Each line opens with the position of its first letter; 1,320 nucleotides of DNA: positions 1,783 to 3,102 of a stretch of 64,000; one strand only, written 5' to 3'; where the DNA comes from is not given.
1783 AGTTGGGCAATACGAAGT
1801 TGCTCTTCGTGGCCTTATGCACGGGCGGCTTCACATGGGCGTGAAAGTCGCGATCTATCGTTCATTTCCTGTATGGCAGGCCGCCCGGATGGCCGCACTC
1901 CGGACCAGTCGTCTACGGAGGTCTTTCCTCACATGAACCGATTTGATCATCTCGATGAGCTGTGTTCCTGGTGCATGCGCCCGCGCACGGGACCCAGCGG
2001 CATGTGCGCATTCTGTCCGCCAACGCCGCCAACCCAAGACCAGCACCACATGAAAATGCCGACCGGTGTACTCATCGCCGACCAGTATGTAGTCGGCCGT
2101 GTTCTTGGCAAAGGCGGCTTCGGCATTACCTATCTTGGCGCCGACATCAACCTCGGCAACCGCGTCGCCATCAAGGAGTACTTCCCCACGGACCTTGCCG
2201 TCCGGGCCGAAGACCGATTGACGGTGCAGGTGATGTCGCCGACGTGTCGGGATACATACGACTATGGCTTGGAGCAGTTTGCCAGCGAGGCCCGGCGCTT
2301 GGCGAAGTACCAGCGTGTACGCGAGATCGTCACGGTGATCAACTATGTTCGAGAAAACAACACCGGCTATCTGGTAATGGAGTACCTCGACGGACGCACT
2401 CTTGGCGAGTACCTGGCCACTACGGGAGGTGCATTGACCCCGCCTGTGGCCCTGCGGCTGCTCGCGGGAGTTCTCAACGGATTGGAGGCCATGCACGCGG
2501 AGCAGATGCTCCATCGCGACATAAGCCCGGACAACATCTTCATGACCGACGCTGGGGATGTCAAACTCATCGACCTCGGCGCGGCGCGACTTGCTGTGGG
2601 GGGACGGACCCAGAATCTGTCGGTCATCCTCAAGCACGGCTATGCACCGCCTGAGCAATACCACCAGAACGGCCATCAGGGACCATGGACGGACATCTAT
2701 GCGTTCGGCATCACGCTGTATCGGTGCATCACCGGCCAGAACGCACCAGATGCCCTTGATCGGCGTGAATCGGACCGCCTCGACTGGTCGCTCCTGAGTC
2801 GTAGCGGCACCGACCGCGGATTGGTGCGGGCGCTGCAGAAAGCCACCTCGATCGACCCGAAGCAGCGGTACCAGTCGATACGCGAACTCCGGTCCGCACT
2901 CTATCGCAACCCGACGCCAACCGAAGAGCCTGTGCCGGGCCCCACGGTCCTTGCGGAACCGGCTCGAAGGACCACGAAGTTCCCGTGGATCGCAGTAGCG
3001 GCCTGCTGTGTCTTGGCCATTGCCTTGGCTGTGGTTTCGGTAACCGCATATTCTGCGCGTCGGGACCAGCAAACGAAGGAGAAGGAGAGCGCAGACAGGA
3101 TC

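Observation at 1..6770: STK / PP2C / FHA cluster in which N-terminal zinc ribbons recur on kinase, FHA protein and FHA-ABC transporter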

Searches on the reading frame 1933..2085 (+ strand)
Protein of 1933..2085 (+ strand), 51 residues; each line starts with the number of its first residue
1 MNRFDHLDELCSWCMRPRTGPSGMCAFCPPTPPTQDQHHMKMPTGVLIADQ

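Call 11: search_protein_families(library=pfam, max_evalue=0.1, proteins=[window:1933-2085:+])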
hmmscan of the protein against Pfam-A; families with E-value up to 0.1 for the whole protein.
seq(51 aa): 0 families

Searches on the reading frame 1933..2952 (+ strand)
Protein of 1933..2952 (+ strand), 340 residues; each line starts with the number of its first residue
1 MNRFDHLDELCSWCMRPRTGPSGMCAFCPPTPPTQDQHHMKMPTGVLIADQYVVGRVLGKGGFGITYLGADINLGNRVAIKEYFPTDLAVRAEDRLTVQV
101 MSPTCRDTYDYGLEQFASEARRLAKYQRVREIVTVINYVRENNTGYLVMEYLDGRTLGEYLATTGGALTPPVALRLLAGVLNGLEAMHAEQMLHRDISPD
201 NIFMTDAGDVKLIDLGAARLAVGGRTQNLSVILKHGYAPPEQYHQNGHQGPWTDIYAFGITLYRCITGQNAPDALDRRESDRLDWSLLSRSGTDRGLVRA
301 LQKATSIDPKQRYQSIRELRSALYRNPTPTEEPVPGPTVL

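Call 31: search_solved_structures(query=window:1933-2952:+, max_evalue=1e-10, show_alignments=0)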
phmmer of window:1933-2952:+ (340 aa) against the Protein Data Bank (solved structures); distinct sequences matched with E-value up to 1e-10: 350 (the best 60 are shown).
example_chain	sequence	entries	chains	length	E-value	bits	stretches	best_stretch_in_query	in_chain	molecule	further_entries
5hnv_A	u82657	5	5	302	4.2e-45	157.3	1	42-323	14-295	PpkA N terminal | PpkA-294 | PpkA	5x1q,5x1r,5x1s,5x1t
3orm_A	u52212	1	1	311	4.2e-24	88.3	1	145-333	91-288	Serine/threonine protein kinase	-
1mru_A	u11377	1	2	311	4.3e-24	88.3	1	145-333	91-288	Probable serine/threonine-protein kinase pknB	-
3f61_A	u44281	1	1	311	6.3e-24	87.7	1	40-333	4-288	Serine/threonine-protein kinase pknB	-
1o6y_A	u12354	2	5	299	1.8e-23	86.2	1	39-325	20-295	SERINE/THREONINE-PROTEIN KINASE PKNB | Probable serine/threonine-protein kinase pknB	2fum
9ymt_A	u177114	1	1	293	2.1e-23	86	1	114-323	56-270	Serine/Threonine Kinase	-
4eqm_A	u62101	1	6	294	2.2e-23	86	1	114-323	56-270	Protein kinase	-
3f69_A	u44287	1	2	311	2.6e-23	85.7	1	40-333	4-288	Serine/threonine-protein kinase pknB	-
5u94_A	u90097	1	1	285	3.3e-23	85.4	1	145-325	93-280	Serine/threonine-protein kinase PknB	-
6b2p_A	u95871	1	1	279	4.9e-23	84.8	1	145-325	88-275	Serine/threonine-protein kinase PknB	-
3ori_A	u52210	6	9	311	5e-23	84.8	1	40-333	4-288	Serine/threonine protein kinase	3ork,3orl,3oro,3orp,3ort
6b2q_A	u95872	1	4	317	1.4e-22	83.3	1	141-270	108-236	Serine/threonine-protein kinase PknA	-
6i2p_A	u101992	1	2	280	3.7e-22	81.9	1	145-325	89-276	Serine/threonine-protein kinase PknB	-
9tmq_A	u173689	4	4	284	1e-21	80.4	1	141-270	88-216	Serine/threonine-protein kinase PknA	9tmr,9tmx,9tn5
4ow8_A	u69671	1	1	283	1.2e-21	80.2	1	44-270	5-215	Serine/threonine-protein kinase PknA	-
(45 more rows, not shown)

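Call 50: predict_structure(alignment_id=A5)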
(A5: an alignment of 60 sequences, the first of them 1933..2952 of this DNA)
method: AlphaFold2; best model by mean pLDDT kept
length: 340 residues; sequences in the alignment: 60
mean_pLDDT: 89.1   pTM: 0.87
mean pLDDT of the five models: 89.1, 89.0, 88.0, 87.9, 87.0
residues with pLDDT >= 90: 255; 70-90: 43; 50-70: 29; < 50: 13
segments of 3 or more residues with pLDDT < 50: 227-230, 328-333
pLDDT, mean of each block of 10 residues (from residue 1): 70 92 89 75 95 95 93 96 95 97 95 93 95 97 98 97 97 97 96 93 97 75 50 79 83 97 97 90 92 95 96 98 73 50
secondary structure, 60 per line:
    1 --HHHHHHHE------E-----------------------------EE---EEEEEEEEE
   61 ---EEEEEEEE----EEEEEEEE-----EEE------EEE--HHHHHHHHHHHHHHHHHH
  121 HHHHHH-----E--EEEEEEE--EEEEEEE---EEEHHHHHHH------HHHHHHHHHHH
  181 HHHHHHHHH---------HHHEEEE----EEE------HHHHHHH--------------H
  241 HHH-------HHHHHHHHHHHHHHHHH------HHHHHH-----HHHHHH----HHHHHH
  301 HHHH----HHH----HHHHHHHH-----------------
elements in order: H3-9 E52-60 E64-71 E76-83 E89-91 E98-100 H103-126 E135-141 E144-150 E154-156 H157-163 H170-189 E202-205 E210-212 H219-225 H240-243 H251-267 H274-279 H285-290 H295-304 H316-323

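Call 53: fold_search(model_id=the predicted structure, library=pdb)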
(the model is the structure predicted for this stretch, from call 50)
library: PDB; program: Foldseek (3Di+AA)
matches with E <= 10: 2000; with E <= 0.001: 2000
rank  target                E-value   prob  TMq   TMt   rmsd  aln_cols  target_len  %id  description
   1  5hnv                  2.4e-24  1.00  0.74  0.88   2.8       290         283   33  Crystal structure of PpkA (released 2017-01-25)
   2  5x1r                  2.9e-24  1.00  0.73  0.88   2.7       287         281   33  PpkA-294 apo form (released 2018-01-31)
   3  6i2p_A                1.9e-17  1.00  0.63  0.77   4.1       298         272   27  Crystal structure of the Mycobacterium tuberculosis PknB kinase domain (L33E mutant) in complex with its substrate Gar (released 2019-05-22)
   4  2fum_A                7.3e-17  1.00  0.64  0.81   4.3       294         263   26  Catalytic domain of protein kinase PknB from Mycobacterium tuberculosis in complex with mitoxantrone (released 2006-08-01)
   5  4eqm_D                1.1e-16  1.00  0.66  0.83   5.0       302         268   27  Structural analysis of Staphylococcus aureus serine/threonine kinase PknB (released 2012-06-27)
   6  3orm                  1.1e-16  1.00  0.60  0.75   4.5       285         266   26  Mycobacterium tuberculosis PknB kinase domain D76A mutant (released 2010-12-15)
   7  3oro                  1.1e-16  1.00  0.62  0.76   4.0       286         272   27  Mycobacterium tuberculosis PknB kinase domain L33D mutant (crystal form 4) (released 2010-12-15)
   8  6i2p_B                1.8e-16  1.00  0.59  0.74   4.7       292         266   26  Crystal structure of the Mycobacterium tuberculosis PknB kinase domain (L33E mutant) in complex with its substrate Gar (released 2019-05-22)
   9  3f61                  2.9e-16  1.00  0.58  0.71   4.9       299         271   25  Crystal Structure of M. tuberculosis PknB Leu33Asp/Val222Asp double mutant in complex with ADP (released 2008-12-02)
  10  2fum_C                5.2e-16  1.00  0.61  0.80   3.8       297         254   25  Catalytic domain of protein kinase PknB from Mycobacterium tuberculosis in complex with mitoxantrone (released 2006-08-01)
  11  1o6y                  5.5e-16  1.00  0.61  0.78   4.2       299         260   27  Catalytic domain of PknB kinase from Mycobacterium tuberculosis (released 2003-01-30)
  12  2fum_D                7.0e-16  1.00  0.63  0.82   4.1       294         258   26  Catalytic domain of protein kinase PknB from Mycobacterium tuberculosis in complex with mitoxantrone (released 2006-08-01)
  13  2fum_B                7.8e-16  1.00  0.65  0.83   3.5       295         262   26  Catalytic domain of protein kinase PknB from Mycobacterium tuberculosis in complex with mitoxantrone (released 2006-08-01)
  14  4x3f_A                9.9e-16  1.00  0.62  0.75   7.5       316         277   26  Crystal structure of the intracellular domain of the M. tuberculosis Ser/Thr kinase PknA (released 2015-01-21)
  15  3orp                  1.2e-15  1.00  0.58  0.71   5.0       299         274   26  Mycobacterium tuberculosis PknB kinase domain L33D mutant (crystal form 5) (released 2010-12-15)
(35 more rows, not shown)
